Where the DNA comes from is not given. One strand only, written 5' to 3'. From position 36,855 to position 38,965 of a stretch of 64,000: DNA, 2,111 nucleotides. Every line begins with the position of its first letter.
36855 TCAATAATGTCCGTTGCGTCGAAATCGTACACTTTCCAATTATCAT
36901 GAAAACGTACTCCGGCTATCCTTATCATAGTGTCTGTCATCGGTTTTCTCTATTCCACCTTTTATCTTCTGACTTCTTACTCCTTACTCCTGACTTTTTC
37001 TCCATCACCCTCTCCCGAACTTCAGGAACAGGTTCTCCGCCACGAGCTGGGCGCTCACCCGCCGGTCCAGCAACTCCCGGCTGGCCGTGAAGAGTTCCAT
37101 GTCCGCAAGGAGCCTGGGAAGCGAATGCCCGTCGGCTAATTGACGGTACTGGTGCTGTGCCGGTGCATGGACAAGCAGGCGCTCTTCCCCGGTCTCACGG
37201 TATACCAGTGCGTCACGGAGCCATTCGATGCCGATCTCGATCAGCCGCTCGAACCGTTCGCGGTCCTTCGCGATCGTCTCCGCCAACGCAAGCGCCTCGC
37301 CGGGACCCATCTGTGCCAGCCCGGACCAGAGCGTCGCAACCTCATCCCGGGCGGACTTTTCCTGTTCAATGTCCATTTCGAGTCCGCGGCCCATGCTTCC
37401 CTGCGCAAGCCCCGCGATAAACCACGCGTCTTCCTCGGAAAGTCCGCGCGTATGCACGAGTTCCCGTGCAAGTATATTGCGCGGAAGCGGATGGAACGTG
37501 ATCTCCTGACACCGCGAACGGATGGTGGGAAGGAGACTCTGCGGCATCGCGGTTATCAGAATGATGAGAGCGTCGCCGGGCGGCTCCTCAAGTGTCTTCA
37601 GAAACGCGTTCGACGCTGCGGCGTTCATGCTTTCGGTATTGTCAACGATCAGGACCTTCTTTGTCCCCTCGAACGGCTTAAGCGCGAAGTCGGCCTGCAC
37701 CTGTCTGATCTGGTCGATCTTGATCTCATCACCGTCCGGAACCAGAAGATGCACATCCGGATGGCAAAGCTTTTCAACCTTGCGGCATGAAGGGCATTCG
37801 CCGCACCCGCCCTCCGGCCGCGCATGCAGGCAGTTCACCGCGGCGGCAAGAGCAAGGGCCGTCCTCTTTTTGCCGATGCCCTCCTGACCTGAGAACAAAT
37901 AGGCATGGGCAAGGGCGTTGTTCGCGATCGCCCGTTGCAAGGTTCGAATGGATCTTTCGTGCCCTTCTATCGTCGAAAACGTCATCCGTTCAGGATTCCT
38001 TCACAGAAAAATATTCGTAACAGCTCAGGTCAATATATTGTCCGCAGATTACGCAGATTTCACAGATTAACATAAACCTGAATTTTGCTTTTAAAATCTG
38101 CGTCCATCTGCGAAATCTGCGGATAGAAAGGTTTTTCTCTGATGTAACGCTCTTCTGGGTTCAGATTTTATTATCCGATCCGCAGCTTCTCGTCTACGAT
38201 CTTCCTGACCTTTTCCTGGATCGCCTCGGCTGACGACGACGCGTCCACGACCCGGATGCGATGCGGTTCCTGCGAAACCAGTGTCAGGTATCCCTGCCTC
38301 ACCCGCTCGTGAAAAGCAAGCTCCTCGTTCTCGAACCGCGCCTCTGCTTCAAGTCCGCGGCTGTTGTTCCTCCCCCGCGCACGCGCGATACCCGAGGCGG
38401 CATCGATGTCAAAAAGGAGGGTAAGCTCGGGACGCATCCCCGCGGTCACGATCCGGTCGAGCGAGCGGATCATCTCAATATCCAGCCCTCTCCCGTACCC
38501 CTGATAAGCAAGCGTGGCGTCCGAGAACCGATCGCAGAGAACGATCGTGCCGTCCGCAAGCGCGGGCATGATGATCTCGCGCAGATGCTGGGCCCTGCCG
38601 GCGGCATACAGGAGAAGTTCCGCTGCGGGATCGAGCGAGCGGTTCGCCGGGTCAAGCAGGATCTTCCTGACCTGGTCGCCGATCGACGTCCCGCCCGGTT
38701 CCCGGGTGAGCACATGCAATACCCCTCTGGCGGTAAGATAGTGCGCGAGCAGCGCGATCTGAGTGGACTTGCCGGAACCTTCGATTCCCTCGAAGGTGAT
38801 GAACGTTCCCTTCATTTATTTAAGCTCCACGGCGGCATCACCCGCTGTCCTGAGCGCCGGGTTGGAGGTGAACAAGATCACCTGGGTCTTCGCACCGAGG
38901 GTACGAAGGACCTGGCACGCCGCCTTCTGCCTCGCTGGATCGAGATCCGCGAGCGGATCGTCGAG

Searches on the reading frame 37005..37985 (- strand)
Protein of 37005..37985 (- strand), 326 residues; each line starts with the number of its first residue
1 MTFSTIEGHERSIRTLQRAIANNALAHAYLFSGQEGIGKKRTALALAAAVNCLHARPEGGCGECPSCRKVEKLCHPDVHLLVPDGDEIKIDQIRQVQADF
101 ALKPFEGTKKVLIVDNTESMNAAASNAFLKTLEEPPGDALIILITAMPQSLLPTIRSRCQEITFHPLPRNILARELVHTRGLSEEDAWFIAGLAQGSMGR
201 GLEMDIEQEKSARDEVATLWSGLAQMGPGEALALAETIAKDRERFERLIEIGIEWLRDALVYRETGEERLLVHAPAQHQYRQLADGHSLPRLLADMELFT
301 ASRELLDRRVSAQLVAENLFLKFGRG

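Call 12: search_protein_families(library=pfam, proteins=[window:37005-37985:-])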
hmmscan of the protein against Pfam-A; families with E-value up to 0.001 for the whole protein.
window:37005-37985:- (326 aa): 2 families
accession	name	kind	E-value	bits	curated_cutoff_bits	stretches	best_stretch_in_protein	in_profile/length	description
PF13177.12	DNA_pol3_delta2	-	5.7e-58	195.9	27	1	9-167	2-160/161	DNA polymerase III, delta subunit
PF00004.35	AAA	-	0.00032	21.6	21.2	0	30-166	2-130/131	ATPase family associated with various cellular activities (AAA)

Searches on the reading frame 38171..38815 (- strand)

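Call 12: search_protein_families(library=pfam, proteins=[window:38171-38815:-])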
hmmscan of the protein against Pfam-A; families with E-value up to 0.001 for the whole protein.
window:38171-38815:- (214 aa): 2 families
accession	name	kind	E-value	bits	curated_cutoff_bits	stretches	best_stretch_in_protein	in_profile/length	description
PF02223.23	Thymidylate_kin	-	9.8e-49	166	27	1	8-203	1-185/185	Thymidylate kinase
PF13521.12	AAA_28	-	1.9e-05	25.4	27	1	6-142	2-121/164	AAA domain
